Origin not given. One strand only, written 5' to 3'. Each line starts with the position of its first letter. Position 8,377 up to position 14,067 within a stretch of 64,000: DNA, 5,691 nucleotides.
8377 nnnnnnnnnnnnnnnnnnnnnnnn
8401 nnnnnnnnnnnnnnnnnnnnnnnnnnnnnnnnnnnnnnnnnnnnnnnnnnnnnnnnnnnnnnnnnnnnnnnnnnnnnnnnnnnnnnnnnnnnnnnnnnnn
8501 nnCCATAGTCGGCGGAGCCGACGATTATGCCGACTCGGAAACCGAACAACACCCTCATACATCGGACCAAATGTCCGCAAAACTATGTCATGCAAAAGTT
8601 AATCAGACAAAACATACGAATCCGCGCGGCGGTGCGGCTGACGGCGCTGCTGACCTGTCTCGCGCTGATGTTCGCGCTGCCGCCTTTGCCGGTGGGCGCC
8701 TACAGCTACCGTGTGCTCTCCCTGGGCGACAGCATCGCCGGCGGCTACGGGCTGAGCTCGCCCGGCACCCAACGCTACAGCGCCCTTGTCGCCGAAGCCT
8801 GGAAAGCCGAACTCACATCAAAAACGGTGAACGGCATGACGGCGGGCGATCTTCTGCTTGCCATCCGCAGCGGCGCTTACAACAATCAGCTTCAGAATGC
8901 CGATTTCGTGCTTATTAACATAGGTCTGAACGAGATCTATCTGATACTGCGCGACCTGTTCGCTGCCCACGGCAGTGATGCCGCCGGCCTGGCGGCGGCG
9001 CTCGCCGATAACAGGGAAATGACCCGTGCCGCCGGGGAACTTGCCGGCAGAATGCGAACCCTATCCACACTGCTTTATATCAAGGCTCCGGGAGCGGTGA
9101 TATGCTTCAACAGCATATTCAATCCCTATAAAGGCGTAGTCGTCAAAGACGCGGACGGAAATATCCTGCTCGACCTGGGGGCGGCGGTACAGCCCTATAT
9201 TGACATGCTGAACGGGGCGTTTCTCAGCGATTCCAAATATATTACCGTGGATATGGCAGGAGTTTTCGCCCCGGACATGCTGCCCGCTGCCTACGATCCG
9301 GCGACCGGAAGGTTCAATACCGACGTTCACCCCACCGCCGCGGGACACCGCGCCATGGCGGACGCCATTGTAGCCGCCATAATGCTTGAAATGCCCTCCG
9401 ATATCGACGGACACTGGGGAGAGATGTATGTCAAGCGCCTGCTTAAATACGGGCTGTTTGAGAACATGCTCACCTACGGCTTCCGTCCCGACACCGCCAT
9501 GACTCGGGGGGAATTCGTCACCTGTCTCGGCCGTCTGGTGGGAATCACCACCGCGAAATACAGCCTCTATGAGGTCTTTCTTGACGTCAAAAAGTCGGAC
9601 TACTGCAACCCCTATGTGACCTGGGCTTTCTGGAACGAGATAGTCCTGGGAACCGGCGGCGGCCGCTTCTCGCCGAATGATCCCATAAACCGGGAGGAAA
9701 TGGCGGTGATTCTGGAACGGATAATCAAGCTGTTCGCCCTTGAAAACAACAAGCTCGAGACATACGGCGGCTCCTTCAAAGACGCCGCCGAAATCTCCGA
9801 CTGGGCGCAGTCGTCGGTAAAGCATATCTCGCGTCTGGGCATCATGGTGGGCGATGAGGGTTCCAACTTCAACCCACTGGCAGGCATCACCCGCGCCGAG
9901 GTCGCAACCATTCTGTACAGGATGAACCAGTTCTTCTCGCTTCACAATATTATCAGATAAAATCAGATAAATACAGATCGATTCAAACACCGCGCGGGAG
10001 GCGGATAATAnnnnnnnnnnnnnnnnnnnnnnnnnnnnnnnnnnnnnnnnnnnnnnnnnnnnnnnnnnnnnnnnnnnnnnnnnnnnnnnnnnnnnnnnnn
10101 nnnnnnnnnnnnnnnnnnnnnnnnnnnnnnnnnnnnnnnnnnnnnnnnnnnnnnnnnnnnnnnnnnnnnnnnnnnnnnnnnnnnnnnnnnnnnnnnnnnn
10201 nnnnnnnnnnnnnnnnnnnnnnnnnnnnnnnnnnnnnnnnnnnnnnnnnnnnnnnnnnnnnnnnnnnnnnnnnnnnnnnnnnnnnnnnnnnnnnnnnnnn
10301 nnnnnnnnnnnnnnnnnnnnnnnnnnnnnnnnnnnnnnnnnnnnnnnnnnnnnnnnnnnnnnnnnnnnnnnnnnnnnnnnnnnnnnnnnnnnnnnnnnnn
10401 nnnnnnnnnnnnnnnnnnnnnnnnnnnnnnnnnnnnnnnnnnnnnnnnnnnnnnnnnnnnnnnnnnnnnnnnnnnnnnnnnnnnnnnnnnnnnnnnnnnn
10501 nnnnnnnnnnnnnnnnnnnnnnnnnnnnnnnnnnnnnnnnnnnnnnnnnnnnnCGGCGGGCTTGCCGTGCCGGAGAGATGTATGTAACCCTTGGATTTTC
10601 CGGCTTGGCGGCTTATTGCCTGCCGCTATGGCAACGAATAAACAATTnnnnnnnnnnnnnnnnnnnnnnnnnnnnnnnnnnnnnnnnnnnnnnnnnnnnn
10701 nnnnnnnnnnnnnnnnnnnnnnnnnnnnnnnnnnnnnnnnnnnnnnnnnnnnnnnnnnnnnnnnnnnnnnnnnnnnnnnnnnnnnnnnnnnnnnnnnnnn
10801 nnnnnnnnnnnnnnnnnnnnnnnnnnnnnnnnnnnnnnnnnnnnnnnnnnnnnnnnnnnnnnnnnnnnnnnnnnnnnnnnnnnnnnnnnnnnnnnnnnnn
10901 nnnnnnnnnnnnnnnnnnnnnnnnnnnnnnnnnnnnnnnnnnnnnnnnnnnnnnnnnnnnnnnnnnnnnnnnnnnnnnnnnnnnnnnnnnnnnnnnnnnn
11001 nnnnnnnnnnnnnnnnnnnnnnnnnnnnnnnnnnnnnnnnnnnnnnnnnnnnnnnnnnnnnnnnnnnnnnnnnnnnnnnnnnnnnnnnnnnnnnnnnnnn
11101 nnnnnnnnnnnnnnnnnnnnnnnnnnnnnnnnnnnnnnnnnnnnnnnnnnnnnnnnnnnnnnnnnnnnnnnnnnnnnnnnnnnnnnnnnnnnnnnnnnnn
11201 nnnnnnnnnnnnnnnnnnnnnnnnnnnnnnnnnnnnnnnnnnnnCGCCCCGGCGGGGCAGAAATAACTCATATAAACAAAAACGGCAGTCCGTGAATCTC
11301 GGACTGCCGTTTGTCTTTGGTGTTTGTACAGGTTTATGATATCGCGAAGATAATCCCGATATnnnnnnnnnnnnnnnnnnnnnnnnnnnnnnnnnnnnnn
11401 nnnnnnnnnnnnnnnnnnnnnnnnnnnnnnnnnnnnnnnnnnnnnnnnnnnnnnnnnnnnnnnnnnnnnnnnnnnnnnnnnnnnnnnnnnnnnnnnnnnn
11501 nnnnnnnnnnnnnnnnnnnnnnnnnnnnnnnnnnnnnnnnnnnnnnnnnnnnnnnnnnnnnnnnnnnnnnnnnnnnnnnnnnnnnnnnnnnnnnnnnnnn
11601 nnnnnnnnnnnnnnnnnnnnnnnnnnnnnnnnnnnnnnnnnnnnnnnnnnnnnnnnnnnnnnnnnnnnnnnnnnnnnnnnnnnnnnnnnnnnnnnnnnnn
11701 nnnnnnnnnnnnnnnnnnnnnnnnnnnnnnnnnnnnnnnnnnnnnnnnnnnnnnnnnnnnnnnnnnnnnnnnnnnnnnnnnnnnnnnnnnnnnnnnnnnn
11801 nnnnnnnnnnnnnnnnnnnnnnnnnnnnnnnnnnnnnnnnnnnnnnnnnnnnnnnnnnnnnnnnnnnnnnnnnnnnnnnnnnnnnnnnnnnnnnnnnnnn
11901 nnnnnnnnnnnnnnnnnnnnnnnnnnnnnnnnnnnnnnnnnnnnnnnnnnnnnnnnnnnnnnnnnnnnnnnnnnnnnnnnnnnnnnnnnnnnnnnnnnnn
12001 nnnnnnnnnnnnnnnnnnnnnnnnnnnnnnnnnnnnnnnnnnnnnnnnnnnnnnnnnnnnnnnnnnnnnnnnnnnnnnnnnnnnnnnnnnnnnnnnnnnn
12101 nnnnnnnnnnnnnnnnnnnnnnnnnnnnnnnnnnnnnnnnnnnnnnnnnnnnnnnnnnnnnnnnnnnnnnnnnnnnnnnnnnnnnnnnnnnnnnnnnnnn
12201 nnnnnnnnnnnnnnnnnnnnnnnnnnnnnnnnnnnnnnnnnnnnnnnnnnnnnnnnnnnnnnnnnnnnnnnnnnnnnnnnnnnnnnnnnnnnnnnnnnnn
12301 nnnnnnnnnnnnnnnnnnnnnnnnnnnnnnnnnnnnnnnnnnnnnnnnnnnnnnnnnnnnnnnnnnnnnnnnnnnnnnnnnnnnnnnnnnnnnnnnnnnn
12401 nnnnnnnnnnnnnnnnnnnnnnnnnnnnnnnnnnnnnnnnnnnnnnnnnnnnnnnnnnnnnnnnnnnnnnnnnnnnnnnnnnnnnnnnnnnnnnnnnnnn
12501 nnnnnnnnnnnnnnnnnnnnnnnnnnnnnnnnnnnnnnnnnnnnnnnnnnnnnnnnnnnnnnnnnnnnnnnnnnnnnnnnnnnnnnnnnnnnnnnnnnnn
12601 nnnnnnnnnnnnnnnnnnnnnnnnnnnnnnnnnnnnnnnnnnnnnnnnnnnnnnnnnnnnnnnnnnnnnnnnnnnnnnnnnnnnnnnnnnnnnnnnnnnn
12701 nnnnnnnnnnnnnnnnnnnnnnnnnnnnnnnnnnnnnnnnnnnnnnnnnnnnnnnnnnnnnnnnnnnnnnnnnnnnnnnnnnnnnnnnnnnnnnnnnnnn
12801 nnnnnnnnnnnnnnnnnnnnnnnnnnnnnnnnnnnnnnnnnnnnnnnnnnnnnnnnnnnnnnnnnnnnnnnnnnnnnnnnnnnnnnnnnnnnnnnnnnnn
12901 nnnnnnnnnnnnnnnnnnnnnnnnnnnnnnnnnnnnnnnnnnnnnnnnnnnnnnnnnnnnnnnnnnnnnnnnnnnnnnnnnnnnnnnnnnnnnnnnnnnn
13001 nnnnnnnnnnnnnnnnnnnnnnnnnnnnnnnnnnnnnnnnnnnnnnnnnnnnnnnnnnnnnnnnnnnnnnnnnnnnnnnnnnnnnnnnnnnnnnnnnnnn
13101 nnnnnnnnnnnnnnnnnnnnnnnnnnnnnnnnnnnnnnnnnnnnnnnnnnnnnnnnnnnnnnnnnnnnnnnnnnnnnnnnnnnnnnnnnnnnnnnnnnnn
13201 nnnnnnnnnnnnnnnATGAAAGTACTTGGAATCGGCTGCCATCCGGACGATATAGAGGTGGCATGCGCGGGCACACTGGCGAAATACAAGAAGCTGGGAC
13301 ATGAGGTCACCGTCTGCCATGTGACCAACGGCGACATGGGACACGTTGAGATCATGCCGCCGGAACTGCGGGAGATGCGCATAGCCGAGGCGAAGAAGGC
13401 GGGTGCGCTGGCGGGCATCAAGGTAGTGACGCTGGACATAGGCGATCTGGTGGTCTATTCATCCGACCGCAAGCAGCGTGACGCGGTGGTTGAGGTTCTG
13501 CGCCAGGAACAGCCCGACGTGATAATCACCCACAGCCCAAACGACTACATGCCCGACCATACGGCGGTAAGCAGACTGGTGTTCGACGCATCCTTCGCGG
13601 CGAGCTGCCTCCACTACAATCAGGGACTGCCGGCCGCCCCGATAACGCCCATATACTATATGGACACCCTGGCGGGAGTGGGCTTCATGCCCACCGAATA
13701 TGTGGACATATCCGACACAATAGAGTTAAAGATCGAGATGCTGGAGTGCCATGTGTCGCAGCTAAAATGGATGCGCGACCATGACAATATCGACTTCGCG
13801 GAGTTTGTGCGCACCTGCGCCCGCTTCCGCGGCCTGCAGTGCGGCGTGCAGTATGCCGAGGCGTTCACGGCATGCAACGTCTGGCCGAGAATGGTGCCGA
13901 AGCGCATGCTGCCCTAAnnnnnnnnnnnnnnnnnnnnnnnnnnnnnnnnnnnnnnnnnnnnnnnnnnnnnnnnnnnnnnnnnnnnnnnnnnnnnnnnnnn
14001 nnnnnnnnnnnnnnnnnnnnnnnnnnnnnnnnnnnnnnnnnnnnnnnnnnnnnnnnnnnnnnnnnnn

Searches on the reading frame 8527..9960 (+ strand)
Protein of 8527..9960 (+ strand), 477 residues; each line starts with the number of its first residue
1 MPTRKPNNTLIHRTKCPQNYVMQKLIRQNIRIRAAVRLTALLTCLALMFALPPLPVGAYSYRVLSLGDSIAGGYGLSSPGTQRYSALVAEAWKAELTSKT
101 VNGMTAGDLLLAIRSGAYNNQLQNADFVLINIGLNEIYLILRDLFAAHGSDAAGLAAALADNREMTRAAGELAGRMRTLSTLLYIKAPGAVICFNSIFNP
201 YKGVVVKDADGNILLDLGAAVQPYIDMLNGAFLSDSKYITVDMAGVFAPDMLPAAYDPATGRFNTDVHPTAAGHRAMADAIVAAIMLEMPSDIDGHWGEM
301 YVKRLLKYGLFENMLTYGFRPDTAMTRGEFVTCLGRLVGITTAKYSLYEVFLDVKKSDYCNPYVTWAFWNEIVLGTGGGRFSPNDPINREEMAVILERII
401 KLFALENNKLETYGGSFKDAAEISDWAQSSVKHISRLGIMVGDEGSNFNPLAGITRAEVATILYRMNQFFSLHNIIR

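Call 11: search_protein_families(library=pfam, proteins=[window:8527-9960:+], max_evalue=0.01)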
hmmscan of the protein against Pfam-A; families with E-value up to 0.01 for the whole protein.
window:8527-9960:+ (477 aa): 3 families
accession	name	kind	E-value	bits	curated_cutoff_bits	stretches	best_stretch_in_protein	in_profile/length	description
PF00395.25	SLH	-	8.5e-30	102.9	20.8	3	416-460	1-44/44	S-layer homology domain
PF13472.12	Lipase_GDSL_2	-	1.7e-10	42.1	32.9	1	66-276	2-178/178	GDSL-like Lipase/Acylhydrolase family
PF00657.28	Lipase_GDSL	-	5.2e-07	30.5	23.6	1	64-281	2-208/208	GDSL-like Lipase/Acylhydrolase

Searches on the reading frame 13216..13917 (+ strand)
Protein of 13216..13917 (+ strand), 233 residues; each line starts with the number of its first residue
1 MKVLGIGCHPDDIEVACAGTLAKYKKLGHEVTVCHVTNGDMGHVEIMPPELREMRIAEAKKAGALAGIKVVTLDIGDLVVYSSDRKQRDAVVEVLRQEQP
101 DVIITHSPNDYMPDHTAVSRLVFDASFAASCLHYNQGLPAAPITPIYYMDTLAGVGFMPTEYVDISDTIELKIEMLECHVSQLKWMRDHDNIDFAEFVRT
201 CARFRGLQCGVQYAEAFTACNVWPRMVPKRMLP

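Call 11: search_protein_families(library=pfam, proteins=[window:13216-13917:+], max_evalue=0.01)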
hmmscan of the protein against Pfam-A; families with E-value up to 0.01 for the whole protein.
window:13216-13917:+ (233 aa): 2 families
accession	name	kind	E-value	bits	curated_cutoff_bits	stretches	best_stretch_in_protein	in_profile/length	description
PF02585.22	PIG-L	-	1.1e-27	97.6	28.2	1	6-125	3-128/129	GlcNAc-PI de-N-acetylase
PF13439.12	Glyco_transf_4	-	0.0071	16.8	28.5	0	23-113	14-86/170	Glycosyltransferase Family 4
